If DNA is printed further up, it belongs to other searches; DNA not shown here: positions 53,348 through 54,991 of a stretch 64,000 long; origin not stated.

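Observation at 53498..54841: Noc-like ParB paralog with a ~190-aa disordered P/E/F-rich insert and no N-terminal amphipathic helix, while parA-parB are displaced 17 kb away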

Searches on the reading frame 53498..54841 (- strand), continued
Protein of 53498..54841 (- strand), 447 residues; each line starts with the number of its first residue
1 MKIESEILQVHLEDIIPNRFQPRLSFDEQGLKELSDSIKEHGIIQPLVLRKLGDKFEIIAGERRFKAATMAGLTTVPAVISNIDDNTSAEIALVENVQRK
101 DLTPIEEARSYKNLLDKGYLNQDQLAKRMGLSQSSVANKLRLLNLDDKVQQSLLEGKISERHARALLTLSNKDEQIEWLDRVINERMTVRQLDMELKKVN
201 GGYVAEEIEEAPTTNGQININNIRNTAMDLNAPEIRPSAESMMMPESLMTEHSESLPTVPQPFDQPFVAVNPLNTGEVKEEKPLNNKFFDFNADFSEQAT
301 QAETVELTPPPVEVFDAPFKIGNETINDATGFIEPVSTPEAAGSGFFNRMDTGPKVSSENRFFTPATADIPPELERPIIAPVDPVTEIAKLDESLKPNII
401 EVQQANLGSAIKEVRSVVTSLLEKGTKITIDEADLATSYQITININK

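Call 23: search_solved_structures(query=window:53498-54841:-, show_alignments=3, max_evalue=1e-10)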
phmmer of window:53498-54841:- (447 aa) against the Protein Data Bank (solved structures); distinct sequences matched with E-value up to 1e-10: 13.
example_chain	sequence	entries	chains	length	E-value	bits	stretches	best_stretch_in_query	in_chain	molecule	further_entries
7ng0_A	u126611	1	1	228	1.9e-56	195.1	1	6-198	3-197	Nucleoid occlusion protein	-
7nfu_A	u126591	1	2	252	2.4e-56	194.8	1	5-198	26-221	Nucleoid occlusion protein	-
6sdk_A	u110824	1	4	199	9.2e-52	179.7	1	8-200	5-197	Stage 0 sporulation protein J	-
1vz0_A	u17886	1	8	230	2.5e-49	171.7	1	7-193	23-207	Chromosome-partitioning protein Spo0J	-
7ol9_A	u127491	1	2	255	9.1e-48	166.5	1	5-197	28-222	Nucleoid occlusion protein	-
7bnk_A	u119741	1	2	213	7.4e-45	157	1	7-194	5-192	ParB family protein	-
7o0n_A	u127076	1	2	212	4.8e-44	154.3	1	7-194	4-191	ParB family protein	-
7bnr_A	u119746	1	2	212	4.9e-44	154.3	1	7-194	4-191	ParB family protein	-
4umk_A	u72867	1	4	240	8.1e-44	153.5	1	6-193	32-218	PROBABLE CHROMOSOME-PARTITIONING PROTEIN PARB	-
6t1f_A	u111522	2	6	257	2.3e-37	132.3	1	13-193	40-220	Chromosome-partitioning protein ParB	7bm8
6y93_A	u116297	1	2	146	2.6e-24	89.3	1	88-197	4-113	Nucleoid occlusion protein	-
6s6h_A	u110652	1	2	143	2.7e-16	62.9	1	90-194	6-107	Chromosome-partitioning protein ParB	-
8qa8_A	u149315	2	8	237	2e-13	53.4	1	19-185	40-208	Transcriptional repressor protein KorB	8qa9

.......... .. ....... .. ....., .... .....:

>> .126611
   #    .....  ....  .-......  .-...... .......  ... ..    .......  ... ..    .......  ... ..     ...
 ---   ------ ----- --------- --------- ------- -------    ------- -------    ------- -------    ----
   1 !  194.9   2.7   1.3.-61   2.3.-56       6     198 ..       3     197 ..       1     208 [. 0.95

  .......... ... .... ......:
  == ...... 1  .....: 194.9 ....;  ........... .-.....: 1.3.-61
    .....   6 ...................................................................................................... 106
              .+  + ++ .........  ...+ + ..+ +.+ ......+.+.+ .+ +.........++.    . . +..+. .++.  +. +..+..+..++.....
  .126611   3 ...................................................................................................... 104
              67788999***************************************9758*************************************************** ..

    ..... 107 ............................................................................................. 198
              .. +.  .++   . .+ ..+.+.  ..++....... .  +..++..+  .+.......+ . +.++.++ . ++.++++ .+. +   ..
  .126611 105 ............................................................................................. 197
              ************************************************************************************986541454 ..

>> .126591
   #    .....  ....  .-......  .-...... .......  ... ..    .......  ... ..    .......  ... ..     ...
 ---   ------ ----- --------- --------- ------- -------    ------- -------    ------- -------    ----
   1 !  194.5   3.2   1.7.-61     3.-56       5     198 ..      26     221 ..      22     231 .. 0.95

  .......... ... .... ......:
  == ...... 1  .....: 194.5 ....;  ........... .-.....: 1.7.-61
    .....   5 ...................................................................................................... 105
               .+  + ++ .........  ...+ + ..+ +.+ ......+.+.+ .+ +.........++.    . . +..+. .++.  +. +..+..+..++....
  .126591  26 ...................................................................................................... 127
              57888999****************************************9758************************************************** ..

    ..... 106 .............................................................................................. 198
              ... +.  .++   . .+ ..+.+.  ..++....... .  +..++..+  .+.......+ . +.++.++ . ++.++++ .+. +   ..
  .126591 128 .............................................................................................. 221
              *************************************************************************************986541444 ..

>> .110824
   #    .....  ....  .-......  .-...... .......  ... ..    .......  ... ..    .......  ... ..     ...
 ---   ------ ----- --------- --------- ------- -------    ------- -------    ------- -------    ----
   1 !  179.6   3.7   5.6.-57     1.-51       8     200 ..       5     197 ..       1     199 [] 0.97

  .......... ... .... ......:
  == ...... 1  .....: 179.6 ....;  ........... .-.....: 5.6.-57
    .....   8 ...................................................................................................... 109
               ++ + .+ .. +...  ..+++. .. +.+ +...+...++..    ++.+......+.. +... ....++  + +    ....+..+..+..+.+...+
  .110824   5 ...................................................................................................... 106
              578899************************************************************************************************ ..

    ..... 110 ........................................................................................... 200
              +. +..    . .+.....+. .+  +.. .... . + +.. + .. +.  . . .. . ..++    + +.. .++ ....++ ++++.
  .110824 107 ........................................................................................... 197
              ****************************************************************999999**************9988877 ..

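Call 32: predict_structure(alignment_id=A2)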
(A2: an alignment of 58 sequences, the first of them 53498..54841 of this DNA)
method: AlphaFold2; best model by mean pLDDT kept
length: 447 residues; sequences in the alignment: 58
mean_pLDDT: 68.4   pTM: 0.35
mean pLDDT of the five models: 68.4, 67.8, 66.7, 65.8, 64.3
residues with pLDDT >= 90: 118; 70-90: 105; 50-70: 90; < 50: 134
segments of 3 or more residues with pLDDT < 50: 1-4, 205-215, 249-286, 293-307, 311-352, 354-356, 368-375, 394-404
pLDDT, mean of each block of 10 residues (from residue 1): 60 84 77 91 86 86 91 88 56 63 88 85 87 92 95 94 94 95 95 92 52 53 73 63 60 39 36 37 49 45 44 41 34 35 34 51 53 50 66 44 63 92 90 89 89
secondary structure, 60 per line:
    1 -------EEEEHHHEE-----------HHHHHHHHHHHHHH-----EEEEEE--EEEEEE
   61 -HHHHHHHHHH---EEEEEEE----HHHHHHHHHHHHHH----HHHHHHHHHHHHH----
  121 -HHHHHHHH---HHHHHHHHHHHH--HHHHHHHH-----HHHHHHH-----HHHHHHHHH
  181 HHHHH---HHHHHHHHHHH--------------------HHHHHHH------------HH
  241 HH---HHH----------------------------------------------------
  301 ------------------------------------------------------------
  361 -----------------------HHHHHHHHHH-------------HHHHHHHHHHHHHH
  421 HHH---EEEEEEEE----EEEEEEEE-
elements in order: E8-11 H28-41 E47-52 E55-60 H62-71 E75-81 H86-99 H104-116 H122-129 H133-144 H147-154 H160-166 H172-185 H189-199 H220-226 H239-242 H384-393 H407-423 E427-434 E439-446

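Call 40: list_cluster_members(proteins=[P0001, P0003, P0006, P0025, P0040, P0058, P0072, P0083, P0088, P0109])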
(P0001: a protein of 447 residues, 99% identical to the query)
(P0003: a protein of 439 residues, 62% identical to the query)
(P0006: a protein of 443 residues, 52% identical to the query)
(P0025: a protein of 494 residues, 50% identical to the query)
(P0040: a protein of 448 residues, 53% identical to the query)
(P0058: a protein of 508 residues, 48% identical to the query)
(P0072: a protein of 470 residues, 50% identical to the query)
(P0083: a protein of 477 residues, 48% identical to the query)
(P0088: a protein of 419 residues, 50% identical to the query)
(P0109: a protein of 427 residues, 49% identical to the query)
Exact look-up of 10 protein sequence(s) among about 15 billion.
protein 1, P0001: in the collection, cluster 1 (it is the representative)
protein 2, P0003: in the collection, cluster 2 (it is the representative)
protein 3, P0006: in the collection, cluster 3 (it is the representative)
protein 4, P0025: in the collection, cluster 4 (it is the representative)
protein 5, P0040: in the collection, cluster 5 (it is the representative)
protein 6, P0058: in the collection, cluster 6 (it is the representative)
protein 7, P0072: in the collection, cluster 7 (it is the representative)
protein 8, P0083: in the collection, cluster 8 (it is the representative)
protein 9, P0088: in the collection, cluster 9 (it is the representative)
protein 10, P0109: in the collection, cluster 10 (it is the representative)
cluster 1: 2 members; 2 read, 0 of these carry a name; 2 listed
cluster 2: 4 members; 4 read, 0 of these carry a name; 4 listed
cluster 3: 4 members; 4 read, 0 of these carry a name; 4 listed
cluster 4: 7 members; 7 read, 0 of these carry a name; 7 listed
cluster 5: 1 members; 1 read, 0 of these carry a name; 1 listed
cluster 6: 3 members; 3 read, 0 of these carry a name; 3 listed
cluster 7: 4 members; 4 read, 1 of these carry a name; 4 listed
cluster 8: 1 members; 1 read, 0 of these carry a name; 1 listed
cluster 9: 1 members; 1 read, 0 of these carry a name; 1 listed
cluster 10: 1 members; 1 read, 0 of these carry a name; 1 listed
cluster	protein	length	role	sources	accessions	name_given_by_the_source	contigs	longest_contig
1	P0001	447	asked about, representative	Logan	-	-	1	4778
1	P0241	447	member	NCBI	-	-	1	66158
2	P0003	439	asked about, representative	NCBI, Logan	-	-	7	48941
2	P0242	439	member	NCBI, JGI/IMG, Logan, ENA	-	-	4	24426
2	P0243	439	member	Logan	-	-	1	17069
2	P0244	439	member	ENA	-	-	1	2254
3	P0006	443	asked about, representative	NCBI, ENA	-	-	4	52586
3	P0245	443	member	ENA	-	-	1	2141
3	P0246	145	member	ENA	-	-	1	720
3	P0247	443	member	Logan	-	-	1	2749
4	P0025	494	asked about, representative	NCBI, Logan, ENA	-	-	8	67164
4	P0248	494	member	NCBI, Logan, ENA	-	-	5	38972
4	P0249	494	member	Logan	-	-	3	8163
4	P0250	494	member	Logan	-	-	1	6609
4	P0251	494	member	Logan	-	-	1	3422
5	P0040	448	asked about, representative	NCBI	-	-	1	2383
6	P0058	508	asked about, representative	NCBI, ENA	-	-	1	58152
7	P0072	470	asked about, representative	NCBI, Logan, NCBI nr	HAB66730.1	MAG TPA: hypothetical protein DCE23_05130 [Firmicutes bacterium] | hypothetical protein [Bacillota bacterium]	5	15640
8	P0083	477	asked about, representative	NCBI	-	-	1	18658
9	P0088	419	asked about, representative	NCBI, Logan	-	-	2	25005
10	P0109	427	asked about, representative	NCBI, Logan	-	-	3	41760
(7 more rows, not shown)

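Call 72: find_encoding_contigs(protein=P0003, flank=10000, max_places=2)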
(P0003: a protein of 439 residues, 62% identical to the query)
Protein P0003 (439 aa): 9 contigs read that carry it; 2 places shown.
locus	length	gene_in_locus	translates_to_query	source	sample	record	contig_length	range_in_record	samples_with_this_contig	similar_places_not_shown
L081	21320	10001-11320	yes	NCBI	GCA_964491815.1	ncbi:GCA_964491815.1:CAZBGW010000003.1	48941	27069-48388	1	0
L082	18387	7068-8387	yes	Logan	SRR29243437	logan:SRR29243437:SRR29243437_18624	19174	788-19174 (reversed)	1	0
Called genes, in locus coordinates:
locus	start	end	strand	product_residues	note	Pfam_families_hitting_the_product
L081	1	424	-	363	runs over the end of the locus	PF02463:SMC_N, PF13175:AAA_15 (weak), PF13476:AAA_23, PF13514:AAA_27 (faint), PF13304:AAA_21 (faint)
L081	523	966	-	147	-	PF06338:ComK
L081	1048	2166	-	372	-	PF00712:DNA_pol3_beta, PF02767:DNA_pol3_beta_2, PF02768:DNA_pol3_beta_3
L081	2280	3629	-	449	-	PF11638:DnaA_N (weak), PF00308:Bac_DnaA, PF01695:IstB_IS21 (faint), PF01637:ATPase_2 (faint), PF13173:AAA_14 (weak), PF00004:AAA, PF08299:Bac_DnaA_C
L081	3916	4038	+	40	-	PF00468:Ribosomal_L34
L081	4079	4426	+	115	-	PF00825:Ribonuclease_P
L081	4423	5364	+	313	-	PF02096:60KD_IMP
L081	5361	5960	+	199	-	PF13083:KH_KhpA-B, PF01424:R3H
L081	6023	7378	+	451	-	PF10396:TrmE_N, PF00350:Dynamin_N (faint), PF12631:MnmE_helical, PF00009:GTP_EFTU (faint), PF01926:MMR_HSR1, PF02421:FeoB_N, PF04548:AIG1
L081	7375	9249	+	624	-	PF00890:FAD_binding_2 (weak), PF01134:GIDA, PF07992:Pyr_redox_2 (weak), PF21680:GIDA_C_1st, PF13932:SAM_GIDA_C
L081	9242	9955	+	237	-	PF02527:GidB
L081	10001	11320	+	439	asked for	PF02195:ParB_N, PF17762:HTH_ParB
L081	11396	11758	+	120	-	-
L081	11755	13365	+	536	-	PF03485:Arg_tRNA_synt_N, PF00750:tRNA-synt_1d, PF00133:tRNA-synt_1 (faint), PF01406:tRNA-synt_1e (faint), PF09334:tRNA-synt_1g (faint), PF05746:DALR_1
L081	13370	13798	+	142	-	-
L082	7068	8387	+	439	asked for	PF02195:ParB_N, PF17762:HTH_ParB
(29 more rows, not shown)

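Call 73: find_encoding_contigs(protein=P0002, flank=10000, max_places=2)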
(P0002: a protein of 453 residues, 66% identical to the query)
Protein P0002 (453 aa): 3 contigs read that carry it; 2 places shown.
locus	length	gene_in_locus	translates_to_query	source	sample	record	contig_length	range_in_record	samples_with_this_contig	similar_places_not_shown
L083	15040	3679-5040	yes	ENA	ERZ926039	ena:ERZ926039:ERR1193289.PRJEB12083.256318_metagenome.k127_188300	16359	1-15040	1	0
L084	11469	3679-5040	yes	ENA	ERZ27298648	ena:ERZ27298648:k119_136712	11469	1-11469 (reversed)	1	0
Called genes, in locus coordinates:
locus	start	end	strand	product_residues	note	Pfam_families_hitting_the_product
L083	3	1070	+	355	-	?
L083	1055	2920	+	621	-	PF01134:GIDA, PF03486:HI0933_like (faint), PF07992:Pyr_redox_2 (faint), PF12831:FAD_oxidored (weak), PF21680:GIDA_C_1st, PF13932:SAM_GIDA_C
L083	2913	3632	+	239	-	PF02527:GidB, PF05175:MTS (weak), PF13649:Methyltransf_25 (weak), PF13847:Methyltransf_31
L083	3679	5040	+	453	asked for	PF02195:ParB_N, PF17762:HTH_ParB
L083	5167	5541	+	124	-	-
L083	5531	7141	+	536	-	PF03485:Arg_tRNA_synt_N, PF00133:tRNA-synt_1 (faint), PF00750:tRNA-synt_1d, PF09334:tRNA-synt_1g (faint), PF05746:DALR_1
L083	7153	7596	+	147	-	-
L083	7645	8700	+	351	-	PF03462:PCRF, PF00472:RF-1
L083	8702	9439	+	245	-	PF00398:RrnaAD (weak), PF07669:Eco57I (weak), PF05175:MTS, PF05401:NodS (weak), PF13489:Methyltransf_23 (weak), PF06325:PrmA, PF13847:Methyltransf_31, PF13649:Methyltransf_25, +4 more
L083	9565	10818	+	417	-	PF00275:EPSP_synthase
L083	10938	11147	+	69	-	PF01197:Ribosomal_L31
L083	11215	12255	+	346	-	PF14397:ATPgrasp_ST, PF14398:ATPgrasp_YheCD (faint), PF02655:ATP-grasp_3 (faint), PF02955:GSH-S_ATP (weak)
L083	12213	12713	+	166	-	PF02502:LacAB_rpiB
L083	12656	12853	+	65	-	PF06612:DUF1146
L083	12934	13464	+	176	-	PF02482:Ribosomal_S30AE, PF16321:Ribosom_S30AE_C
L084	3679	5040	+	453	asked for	PF02195:ParB_N, PF17762:HTH_ParB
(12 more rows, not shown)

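Call 80: fold_search(model_id=the predicted structure, library=pdb)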
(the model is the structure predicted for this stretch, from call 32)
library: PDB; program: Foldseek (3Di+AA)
matches with E <= 10: 165; with E <= 0.001: 45
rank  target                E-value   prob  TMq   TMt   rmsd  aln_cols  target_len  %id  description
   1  7nfu_A                7.2e-20  1.00  0.32  0.56   5.5       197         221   48  Crystal structure of C-terminally truncated Geobacillus thermoleovorans nucleoid occlusion protein Noc (released 2021-02-17)
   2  7nfu_B                1.4e-19  1.00  0.34  0.61   4.9       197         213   48  Crystal structure of C-terminally truncated Geobacillus thermoleovorans nucleoid occlusion protein Noc (released 2021-02-17)
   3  7ol9_A                3.4e-19  1.00  0.22  0.49  14.5       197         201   43  Crystal structure of C-terminally truncated Bacillus subtilis nucleoid occlusion protein (Noc) complexed to the Noc-bi (released 2022-03-09)
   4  7ol9_B                5.9e-19  1.00  0.23  0.48  15.5       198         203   43  Crystal structure of C-terminally truncated Bacillus subtilis nucleoid occlusion protein (Noc) complexed to the Noc-bi (released 2022-03-09)
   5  7ng0                  5.9e-19  1.00  0.23  0.49  14.3       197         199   48  Crystal structure of N- and C-terminally truncated Geobacillus thermoleovorans nucleoid occlusion protein Noc (released 2021-02-17)
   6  7bnk_A                2.6e-18  1.00  0.22  0.49  14.2       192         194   44  Crystal structure of ParB from Myxococcus xanthus bound to CDP and Monothiophosphate (released 2021-09-08)
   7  7bnk_B                3.7e-18  1.00  0.21  0.47  14.2       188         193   45  Crystal structure of ParB from Myxococcus xanthus bound to CDP and Monothiophosphate (released 2021-09-08)
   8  6sdk_B                4.8e-18  1.00  0.22  0.48  14.3       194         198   46  Crystal structure of bacterial ParB dimer bound to CDP (released 2019-10-23)
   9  7bnr_B                5.4e-18  1.00  0.22  0.50  14.2       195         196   42  Crystal structure of a ParB Q52A mutant from Myxococcus xanthus bound to CTPyS (released 2021-09-08)
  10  7bnr_A                6.4e-18  1.00  0.22  0.49  14.1       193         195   43  Crystal structure of a ParB Q52A mutant from Myxococcus xanthus bound to CTPyS (released 2021-09-08)
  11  7o0n_A                8.1e-18  1.00  0.22  0.49  14.2       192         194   43  Crystal structure of a ParB E93A mutant from Myxococcus xanthus bound to CDP and monothiophosphate (released 2021-09-15)
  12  6sdk_A                1.4e-17  1.00  0.22  0.49  14.3       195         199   46  Crystal structure of bacterial ParB dimer bound to CDP (released 2019-10-23)
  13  1vz0_A                3.0e-17  1.00  0.31  0.65  13.0       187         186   47  Chromosome segregation protein Spo0J from Thermus thermophilus (released 2004-07-19)
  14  1vz0_F                5.2e-17  1.00  0.31  0.65  13.0       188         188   47  Chromosome segregation protein Spo0J from Thermus thermophilus (released 2004-07-19)
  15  1vz0_E                6.6e-17  1.00  0.32  0.65  12.8       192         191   46  Chromosome segregation protein Spo0J from Thermus thermophilus (released 2004-07-19)
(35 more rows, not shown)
